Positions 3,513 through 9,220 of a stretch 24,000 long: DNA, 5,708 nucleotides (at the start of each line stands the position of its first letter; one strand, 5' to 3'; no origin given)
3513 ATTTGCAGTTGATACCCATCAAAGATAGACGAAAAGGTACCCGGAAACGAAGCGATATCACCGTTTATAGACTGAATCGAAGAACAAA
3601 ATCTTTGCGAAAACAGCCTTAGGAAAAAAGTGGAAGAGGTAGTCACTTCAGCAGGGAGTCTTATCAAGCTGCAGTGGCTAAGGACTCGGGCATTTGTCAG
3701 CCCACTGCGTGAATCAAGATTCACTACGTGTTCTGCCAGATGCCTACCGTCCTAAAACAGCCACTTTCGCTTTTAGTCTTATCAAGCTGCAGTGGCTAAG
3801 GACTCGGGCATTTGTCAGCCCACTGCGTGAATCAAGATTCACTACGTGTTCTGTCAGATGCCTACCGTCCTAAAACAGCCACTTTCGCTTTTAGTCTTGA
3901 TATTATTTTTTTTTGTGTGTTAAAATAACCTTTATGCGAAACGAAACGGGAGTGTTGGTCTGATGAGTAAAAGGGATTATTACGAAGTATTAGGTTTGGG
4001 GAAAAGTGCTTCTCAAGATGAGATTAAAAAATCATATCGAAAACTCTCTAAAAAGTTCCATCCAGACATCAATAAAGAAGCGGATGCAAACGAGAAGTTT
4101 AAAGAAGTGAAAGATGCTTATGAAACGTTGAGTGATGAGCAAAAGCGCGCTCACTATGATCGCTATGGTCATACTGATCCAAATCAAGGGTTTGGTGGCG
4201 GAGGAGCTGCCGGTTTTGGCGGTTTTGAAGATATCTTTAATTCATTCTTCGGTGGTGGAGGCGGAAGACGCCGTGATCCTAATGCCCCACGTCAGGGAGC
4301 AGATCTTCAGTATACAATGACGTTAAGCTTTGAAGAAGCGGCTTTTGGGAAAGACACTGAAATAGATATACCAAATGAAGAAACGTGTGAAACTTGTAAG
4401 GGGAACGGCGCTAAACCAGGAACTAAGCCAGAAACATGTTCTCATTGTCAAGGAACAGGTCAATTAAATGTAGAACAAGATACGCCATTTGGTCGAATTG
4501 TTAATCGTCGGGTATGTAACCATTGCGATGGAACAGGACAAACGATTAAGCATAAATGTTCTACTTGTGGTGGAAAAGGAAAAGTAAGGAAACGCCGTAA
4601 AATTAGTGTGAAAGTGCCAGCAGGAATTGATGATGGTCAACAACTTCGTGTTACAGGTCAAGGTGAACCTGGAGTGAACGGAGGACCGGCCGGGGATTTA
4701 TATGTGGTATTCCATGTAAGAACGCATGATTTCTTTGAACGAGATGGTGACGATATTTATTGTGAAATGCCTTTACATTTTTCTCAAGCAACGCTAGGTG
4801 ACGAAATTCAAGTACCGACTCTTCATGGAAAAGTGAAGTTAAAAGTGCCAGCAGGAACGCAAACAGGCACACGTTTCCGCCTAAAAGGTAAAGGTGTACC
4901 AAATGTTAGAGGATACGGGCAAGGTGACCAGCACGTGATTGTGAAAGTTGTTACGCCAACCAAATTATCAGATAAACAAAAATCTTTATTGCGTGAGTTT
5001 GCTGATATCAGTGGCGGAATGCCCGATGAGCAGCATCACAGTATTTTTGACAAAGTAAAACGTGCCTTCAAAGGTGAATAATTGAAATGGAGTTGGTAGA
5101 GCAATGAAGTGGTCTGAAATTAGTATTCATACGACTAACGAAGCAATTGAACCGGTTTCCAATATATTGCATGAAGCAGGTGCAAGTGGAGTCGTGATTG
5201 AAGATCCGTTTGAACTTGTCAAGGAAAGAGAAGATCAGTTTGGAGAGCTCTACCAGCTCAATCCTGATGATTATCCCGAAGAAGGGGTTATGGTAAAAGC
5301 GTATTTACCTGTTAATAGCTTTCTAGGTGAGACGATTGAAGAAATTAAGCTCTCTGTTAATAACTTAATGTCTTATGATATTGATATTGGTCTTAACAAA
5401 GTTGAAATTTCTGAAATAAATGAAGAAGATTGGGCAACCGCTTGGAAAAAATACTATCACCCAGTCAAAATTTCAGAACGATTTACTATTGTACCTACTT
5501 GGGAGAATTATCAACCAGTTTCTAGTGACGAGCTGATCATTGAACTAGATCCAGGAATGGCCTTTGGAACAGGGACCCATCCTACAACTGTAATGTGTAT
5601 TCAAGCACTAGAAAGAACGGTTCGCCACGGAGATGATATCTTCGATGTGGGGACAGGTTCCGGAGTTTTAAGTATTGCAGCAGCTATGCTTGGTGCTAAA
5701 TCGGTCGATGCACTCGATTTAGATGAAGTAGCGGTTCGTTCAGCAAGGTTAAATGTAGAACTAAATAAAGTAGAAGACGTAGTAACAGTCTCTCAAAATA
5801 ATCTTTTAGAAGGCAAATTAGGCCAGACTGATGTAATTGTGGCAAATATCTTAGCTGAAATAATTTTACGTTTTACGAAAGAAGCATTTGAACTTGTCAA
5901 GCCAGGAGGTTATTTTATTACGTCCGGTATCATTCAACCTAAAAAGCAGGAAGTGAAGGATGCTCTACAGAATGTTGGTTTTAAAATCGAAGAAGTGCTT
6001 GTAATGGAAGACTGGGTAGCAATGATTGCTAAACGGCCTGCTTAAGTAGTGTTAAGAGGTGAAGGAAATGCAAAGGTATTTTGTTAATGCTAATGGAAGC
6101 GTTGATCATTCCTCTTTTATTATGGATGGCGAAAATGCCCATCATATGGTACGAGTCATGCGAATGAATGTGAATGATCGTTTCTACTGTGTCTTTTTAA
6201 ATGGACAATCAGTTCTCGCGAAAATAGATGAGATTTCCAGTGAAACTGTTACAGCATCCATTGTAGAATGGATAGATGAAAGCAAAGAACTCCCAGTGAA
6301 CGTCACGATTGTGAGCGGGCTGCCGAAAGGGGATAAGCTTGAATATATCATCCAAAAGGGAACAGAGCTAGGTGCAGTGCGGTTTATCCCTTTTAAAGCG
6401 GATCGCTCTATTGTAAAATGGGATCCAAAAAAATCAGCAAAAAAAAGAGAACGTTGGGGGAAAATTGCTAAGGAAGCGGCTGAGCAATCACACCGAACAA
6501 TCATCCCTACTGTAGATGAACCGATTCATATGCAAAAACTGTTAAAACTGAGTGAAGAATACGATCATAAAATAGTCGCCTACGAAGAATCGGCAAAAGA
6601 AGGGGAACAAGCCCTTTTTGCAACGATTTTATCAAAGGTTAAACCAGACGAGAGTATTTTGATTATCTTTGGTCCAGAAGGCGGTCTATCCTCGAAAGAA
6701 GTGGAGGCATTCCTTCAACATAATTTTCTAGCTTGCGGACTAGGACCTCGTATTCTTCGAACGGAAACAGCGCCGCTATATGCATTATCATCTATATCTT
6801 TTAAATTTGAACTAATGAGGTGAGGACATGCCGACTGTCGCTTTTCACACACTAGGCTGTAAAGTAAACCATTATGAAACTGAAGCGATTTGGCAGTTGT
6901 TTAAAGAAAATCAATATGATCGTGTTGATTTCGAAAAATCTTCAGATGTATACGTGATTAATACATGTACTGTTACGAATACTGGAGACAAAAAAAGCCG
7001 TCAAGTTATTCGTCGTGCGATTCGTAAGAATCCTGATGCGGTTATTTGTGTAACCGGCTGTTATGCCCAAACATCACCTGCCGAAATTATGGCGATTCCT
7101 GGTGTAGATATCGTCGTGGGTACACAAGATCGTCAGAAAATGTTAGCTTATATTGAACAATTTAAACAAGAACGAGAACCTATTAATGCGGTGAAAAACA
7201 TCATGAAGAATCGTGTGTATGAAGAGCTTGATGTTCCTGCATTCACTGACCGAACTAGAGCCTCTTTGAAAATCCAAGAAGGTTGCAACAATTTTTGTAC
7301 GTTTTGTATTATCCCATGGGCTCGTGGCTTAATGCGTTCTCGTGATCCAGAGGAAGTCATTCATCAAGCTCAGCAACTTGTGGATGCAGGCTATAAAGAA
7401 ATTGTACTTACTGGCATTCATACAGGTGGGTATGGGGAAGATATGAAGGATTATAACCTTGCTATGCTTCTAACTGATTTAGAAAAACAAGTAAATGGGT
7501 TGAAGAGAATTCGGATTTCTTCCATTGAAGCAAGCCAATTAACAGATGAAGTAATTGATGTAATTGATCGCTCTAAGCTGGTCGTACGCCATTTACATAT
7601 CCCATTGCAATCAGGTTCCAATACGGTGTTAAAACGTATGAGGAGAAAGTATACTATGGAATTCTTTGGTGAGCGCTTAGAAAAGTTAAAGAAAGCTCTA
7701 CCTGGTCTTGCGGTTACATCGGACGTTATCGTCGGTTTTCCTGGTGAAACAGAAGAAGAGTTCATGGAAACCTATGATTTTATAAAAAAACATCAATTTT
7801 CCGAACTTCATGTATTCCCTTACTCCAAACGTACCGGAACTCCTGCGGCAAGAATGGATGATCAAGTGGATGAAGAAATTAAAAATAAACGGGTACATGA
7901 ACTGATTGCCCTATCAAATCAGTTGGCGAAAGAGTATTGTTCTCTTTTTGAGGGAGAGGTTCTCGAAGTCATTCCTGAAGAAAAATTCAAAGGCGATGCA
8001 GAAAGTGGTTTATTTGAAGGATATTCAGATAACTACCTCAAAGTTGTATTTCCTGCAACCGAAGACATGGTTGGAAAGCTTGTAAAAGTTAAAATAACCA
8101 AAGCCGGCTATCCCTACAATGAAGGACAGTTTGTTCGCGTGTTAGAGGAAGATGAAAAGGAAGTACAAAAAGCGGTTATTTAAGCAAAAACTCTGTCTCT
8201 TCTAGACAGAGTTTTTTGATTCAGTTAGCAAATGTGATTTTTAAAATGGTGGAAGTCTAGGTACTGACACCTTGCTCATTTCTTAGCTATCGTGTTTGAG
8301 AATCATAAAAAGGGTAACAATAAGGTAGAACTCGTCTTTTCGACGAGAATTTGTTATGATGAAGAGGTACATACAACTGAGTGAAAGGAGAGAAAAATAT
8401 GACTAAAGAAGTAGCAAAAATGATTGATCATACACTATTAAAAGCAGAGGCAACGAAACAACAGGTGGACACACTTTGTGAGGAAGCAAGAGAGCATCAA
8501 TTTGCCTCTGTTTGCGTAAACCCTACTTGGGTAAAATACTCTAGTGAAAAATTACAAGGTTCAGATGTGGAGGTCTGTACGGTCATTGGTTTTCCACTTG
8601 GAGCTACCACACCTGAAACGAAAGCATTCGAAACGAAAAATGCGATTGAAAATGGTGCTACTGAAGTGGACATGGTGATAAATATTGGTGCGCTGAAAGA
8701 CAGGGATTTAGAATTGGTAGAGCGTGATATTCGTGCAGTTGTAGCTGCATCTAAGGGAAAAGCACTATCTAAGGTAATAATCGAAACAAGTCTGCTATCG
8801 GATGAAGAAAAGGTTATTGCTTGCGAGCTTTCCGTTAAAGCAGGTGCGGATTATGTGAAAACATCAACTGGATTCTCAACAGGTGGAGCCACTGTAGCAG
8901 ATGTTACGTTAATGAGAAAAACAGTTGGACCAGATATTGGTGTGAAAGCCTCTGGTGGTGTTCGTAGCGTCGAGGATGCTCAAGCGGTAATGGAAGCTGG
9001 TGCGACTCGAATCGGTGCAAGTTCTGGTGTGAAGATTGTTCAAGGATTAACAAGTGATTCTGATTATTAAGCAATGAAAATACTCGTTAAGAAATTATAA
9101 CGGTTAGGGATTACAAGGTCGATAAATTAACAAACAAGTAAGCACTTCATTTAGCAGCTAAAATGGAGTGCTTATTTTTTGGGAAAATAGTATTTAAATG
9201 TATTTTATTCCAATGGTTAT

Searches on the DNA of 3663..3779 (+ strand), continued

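Call 55: search_with_rna_model(model_id=R1, sources=[window, L001, L002, L003, L005, L006, L007, L008, L009, L010, L011, L012, L013, L024, L025, L026, L027, L029, L035, L037, L039, L041, L043, L044, L045, L046, L048, L049, L050, L053, L054, L057, L058, L060, L068, L070, L073, L077, L078, L080, L081, L082, L083, L085, L086, L093, L094, L100, L103, L106, L108, L111, L115, L116, L119, L120, L125, L127, L131, L132, L138, L139, L140], max_evalue=1e-10, make_alignment=true)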
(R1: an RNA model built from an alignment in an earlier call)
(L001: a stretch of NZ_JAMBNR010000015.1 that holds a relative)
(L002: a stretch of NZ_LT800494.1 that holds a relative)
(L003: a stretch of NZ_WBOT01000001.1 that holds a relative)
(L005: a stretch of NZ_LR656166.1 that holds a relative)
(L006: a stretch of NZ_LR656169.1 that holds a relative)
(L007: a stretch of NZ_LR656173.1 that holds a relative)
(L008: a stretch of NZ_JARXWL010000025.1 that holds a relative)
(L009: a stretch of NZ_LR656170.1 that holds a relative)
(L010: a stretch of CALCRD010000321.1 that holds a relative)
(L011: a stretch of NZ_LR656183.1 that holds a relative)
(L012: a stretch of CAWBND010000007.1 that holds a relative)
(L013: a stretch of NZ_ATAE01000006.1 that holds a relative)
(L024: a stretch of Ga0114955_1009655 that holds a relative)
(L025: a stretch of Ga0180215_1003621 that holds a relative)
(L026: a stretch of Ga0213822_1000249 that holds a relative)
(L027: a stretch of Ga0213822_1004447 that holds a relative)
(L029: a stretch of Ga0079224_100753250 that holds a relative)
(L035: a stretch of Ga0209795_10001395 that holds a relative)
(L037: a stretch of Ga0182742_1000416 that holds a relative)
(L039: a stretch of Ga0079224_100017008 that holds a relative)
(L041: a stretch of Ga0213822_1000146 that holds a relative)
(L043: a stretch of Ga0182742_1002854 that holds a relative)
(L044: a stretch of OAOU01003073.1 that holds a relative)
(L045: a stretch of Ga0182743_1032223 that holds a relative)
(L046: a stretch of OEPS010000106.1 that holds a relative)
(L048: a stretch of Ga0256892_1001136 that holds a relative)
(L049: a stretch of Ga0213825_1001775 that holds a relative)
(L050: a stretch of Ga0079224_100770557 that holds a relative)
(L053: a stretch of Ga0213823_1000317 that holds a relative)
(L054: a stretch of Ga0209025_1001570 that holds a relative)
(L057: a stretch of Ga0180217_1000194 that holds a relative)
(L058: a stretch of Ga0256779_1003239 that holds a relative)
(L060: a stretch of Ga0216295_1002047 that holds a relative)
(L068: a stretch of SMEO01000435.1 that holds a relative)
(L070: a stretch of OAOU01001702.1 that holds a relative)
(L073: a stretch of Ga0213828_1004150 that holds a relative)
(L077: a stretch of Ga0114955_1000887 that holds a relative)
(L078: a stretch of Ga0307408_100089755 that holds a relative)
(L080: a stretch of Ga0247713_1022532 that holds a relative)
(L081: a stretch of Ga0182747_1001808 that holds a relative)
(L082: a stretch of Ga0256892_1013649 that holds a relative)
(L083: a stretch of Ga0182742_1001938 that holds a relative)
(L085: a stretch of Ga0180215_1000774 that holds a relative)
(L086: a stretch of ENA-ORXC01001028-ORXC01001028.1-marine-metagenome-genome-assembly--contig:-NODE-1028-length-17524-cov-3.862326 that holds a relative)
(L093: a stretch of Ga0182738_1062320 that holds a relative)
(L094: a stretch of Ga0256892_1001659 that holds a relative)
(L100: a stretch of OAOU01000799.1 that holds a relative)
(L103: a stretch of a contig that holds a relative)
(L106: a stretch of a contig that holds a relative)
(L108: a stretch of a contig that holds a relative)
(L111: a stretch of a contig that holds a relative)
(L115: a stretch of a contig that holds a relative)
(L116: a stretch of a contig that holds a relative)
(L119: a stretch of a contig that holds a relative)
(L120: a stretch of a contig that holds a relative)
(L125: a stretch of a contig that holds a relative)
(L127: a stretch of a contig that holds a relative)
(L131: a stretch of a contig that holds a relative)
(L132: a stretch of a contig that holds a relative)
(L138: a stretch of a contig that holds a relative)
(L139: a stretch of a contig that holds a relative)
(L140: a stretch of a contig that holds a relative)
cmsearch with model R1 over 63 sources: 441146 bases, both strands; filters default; matches with E-value up to 1e-10: 96.
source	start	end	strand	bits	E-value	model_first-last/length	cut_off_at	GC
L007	4680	4804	-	140.6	3.4e-32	1-125/125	no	0.59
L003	1931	2055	+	139.9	5.2e-32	1-125/125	no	0.54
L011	2396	2520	+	139.7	5.5e-32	1-125/125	no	0.56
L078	108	232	+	137.5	2e-31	1-125/125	no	0.55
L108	4203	4327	+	137.1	2.5e-31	1-125/125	no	0.58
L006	4593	4717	-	136.2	4.2e-31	1-125/125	no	0.54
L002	843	967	+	135.6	5.8e-31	1-125/125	no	0.54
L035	7765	7888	+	133.5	2e-30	1-125/125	no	0.56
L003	2056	2180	+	133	2.6e-30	1-125/125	no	0.47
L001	7604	7727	-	132.1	4.4e-30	1-125/125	no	0.54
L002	1386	1510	+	131.2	7.4e-30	1-125/125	no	0.56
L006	4836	4958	-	130.5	1.1e-29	1-125/125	no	0.51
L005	1085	1210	+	129.9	1.5e-29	1-125/125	no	0.53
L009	7209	7332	+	129.5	2e-29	1-125/125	no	0.58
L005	1332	1457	+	128.6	3.2e-29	1-125/125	no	0.51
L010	1775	1897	+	127.1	7.5e-29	1-125/125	no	0.55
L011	2189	2312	+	126.1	1.4e-28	1-125/125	no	0.52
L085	894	1017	+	125.8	1.6e-28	1-125/125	no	0.54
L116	749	872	-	125.7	1.7e-28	1-125/125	no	0.56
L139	2104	2227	+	125.5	1.9e-28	1-125/125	no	0.56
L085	622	744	+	123.3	6.7e-28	1-125/125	no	0.54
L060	590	712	+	117.4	2e-26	1-125/125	no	0.54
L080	811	936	+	113.1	2.3e-25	1-125/125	no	0.46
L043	2614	2737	+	112.7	2.8e-25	1-125/125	no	0.49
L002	717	842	+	112.6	2.9e-25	1-125/125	no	0.52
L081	938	1061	-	112.6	3e-25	1-125/125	no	0.6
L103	2618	2742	-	111.3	6.3e-25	1-125/125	no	0.55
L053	7450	7573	+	110.6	9.6e-25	1-125/125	no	0.62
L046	7761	7884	-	110.3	1.1e-24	1-125/125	no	0.59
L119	12015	12138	-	110.2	1.2e-24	1-125/125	no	0.61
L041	3464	3580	-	110.1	1.3e-24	1-125/125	no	0.56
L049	13347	13470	-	109.7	1.6e-24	1-125/125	no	0.61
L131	271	395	-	108.9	2.5e-24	1-125/125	no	0.53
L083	10919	11037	-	108.6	3e-24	1-125/125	no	0.6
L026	3042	3166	+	108.2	3.7e-24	1-125/125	no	0.53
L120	2582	2704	-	107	7.2e-24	1-125/125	no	0.51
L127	1244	1368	+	106.2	1.2e-23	1-125/125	no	0.53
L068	4053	4175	-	106.1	1.2e-23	1-125/125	no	0.54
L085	9924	10047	+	106.1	1.2e-23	1-125/125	no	0.54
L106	1963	2084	-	104.4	3.3e-23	1-125/125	no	0.49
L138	2438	2562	-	104.3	3.5e-23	1-125/125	no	0.51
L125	52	177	+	103.4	5.6e-23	1-125/125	no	0.5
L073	5701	5824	-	103.3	6.1e-23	1-125/125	no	0.61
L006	4718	4835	-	102.7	8.4e-23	1-125/125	no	0.55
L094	1732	1855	+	101.7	1.6e-22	1-125/125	no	0.52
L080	684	809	+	101.5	1.7e-22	1-125/125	no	0.48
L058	2577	2700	-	101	2.3e-22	1-125/125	no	0.53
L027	580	703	-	100.6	2.9e-22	1-125/125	no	0.62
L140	9398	9515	-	99.6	5.1e-22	1-125/125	no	0.56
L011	2521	2640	+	99.2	6.3e-22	1-125/125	no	0.57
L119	4426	4550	-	98.5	9.5e-22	1-125/125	no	0.52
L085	9800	9923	+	98.2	1.1e-21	1-125/125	no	0.52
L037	5522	5642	-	97.7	1.5e-21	1-125/125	no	0.51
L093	1317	1439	-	97.5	1.7e-21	1-125/125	no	0.5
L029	253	373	-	96.9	2.4e-21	1-125/125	no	0.56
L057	4990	5110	-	96.4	3.1e-21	1-125/125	no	0.54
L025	9792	9912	-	95.5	5.4e-21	1-125/125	no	0.49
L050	1253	1371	+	94.8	7.9e-21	1-125/125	no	0.54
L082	275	398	+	93.9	1.3e-20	1-125/125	no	0.52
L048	3463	3587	+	93.5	1.6e-20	1-125/125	no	0.5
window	3781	3897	+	91.2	6.1e-20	1-125/125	no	0.49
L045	190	310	-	90.9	7.5e-20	1-125/125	no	0.5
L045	70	188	-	89.7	1.5e-19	1-125/125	no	0.64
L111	4730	4851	+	87.7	4.4e-19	1-125/125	no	0.61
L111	4607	4728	+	87.1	6.5e-19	1-125/125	no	0.61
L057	4753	4872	-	85.4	1.7e-18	1-125/125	no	0.66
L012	7687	7813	-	85.1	2e-18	1-125/125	no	0.56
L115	1504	1629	+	83.3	5.5e-18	1-125/125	no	0.59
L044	115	235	-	81.4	1.7e-17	1-125/125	no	0.52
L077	97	217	+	79.8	4.2e-17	1-125/125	no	0.54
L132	209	329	+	79.1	6.1e-17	1-125/125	no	0.51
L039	2158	2280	+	77.9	1.2e-16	1-125/125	no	0.53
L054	2256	2376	-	76.6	2.6e-16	1-125/125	no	0.5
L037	5644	5767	-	76.3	3e-16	1-125/125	no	0.62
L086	473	593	-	75.2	5.9e-16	1-125/125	no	0.49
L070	177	297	+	73.4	1.7e-15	1-125/125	no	0.52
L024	157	277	+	73.3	1.7e-15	1-125/125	no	0.54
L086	594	714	-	71.9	3.7e-15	1-125/125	no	0.51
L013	7203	7323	+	70.7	7.5e-15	1-125/125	no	0.47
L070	58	176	+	70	1.1e-14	1-125/125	no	0.55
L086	715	837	-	68.8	2.3e-14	1-125/125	no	0.51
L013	7082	7202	+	67.7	4.2e-14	1-125/125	no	0.43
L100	4308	4428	+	67.4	5.1e-14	1-125/125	no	0.57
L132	90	208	+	66.2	9.9e-14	1-125/125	no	0.55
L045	312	433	-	60.3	2.9e-12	1-125/125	no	0.61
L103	6402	6519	-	59.9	3.6e-12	1-125/125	no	0.51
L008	6250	6371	+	59.5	4.4e-12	1-125/125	no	0.4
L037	5404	5520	-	58.6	7.8e-12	1-125/125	no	0.56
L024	38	156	+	58.3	9e-12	1-125/125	no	0.54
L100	4189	4307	+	58.1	1e-11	1-125/125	no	0.51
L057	4873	4988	-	57.2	1.7e-11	1-125/125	no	0.54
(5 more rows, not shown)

Alignment A6: 96 matches aligned to the model, 139 columns, each read 5' to 3' on its own strand. Consensus structure (alignment columns), stored with it:
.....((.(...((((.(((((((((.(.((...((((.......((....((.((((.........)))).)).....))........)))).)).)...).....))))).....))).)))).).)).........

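Call 76: search_with_rna_model(model_id=R1, source=window, filters=off, max_evalue=5)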
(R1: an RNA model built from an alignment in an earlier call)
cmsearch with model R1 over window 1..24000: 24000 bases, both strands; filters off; matches with E-value up to 5: 30.
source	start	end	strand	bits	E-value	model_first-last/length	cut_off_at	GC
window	11972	12096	+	122.7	5e-29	1-125/125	no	0.54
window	17896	18014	+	102.6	4.9e-24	1-125/125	no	0.56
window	17660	17779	+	95.8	2.4e-22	1-125/125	no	0.52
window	3781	3897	+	91.2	3.3e-21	1-125/125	no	0.49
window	3663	3779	+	90.2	6e-21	1-125/125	no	0.5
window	17780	17895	+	83.5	2.8e-19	2-125/125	no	0.6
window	2274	2346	-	13.6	0.06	1-125/125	no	0.4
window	12002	12058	-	13.3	0.073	31-87/125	no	0.51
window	12654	12705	-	13.1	0.081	1-125/125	no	0.46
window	11875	11970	+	12.3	0.13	1-125/125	no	0.48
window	17672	17753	-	11.5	0.21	18-104/125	no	0.5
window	10441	10475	-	10.6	0.34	1-125/125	no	0.43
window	17791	17870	-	10.5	0.36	17-105/125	no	0.6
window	8912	8930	-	9.5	0.62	1-125/125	no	0.37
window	1629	1668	-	9.2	0.77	1-125/125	no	0.45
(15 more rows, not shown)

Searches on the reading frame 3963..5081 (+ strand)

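Call 27: search_protein_families(library=ncbifam, proteins=[window:3963-5081:+], max_evalue=0.00001)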
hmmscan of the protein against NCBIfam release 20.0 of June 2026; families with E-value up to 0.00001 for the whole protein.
window:3963-5081:+ (372 aa): 15 families
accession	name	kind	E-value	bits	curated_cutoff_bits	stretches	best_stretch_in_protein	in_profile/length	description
NF008035.0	PRK10767.1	subfamily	3.7e-141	470.5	338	1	1-370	1-370/374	molecular chaperone DnaJ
TIGR02349.1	DnaJ_bact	equivalog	6.7e-138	459.9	377.2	1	5-348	1-352/354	molecular chaperone DnaJ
NF010894.0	PRK14301.1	equivalog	3.2e-121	404.8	548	1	1-369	1-370/373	chaperone protein DnaJ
NF010871.0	PRK14278.1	equivalog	3.3e-111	371.8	502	1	4-371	3-377/378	molecular chaperone DnaJ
NF010885.0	PRK14292.1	equivalog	2.3e-105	352.6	585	1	5-371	3-370/371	chaperone protein DnaJ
NF010874.0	PRK14281.1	equivalog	7.3e-98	328.3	619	2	75-369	101-396/397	chaperone protein DnaJ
NF010872.0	PRK14279.1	equivalog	5.5e-96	322.1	556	2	74-348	109-377/394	molecular chaperone DnaJ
NF007618.0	PRK10266.1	equivalog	9.4e-65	219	403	2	211-350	157-294/306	curved DNA-binding protein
NF010892.0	PRK14299.1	equivalog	6.5e-60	202.8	392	2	1-139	1-156/291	chaperone protein DnaJ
NF037946.1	terminal_TopJ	equivalog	3.7e-55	187.8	300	2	2-98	3-93/810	terminal organelle assembly protein TopJ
TIGR03835.1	termin_org_DnaJ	equivalog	2.8e-34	118.7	512.25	1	3-96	1-88/871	terminal organelle assembly protein TopJ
NF050028.1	CldAdptActJ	equivalog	4.9e-12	46.2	150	1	5-65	3-69/93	cold adaptation protein ActJcold adaptation protein ActJ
NF006948.0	PRK09430.1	equivalog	1.6e-06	28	162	1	5-60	201-264/267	co-chaperone DjlA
TIGR00714.1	hscB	equivalog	3.6e-06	27.2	46.75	1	19-65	6-56/156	Fe-S protein assembly co-chaperone HscB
NF058604.1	RtpA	equivalog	9.1e-06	25.7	65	0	139-167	9-34/50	anti-TRAP protein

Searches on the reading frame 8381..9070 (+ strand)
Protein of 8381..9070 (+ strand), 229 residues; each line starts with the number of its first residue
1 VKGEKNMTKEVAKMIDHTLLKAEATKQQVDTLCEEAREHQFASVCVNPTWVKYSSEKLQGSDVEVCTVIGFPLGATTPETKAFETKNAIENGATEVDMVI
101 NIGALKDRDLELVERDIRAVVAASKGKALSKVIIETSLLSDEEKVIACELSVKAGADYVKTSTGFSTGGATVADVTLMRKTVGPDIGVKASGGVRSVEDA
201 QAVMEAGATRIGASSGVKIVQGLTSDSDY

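Call 27: search_protein_families(library=ncbifam, proteins=[window:8381-9070:+], max_evalue=0.00001)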
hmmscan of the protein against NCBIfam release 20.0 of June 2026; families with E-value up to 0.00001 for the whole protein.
window:8381-9070:+ (229 aa): 1 family
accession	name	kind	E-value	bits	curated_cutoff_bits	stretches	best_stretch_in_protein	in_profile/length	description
TIGR00126.1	deoC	equivalog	3.7e-91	304.3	117.3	1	11-221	2-211/211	deoxyribose-phosphate aldolase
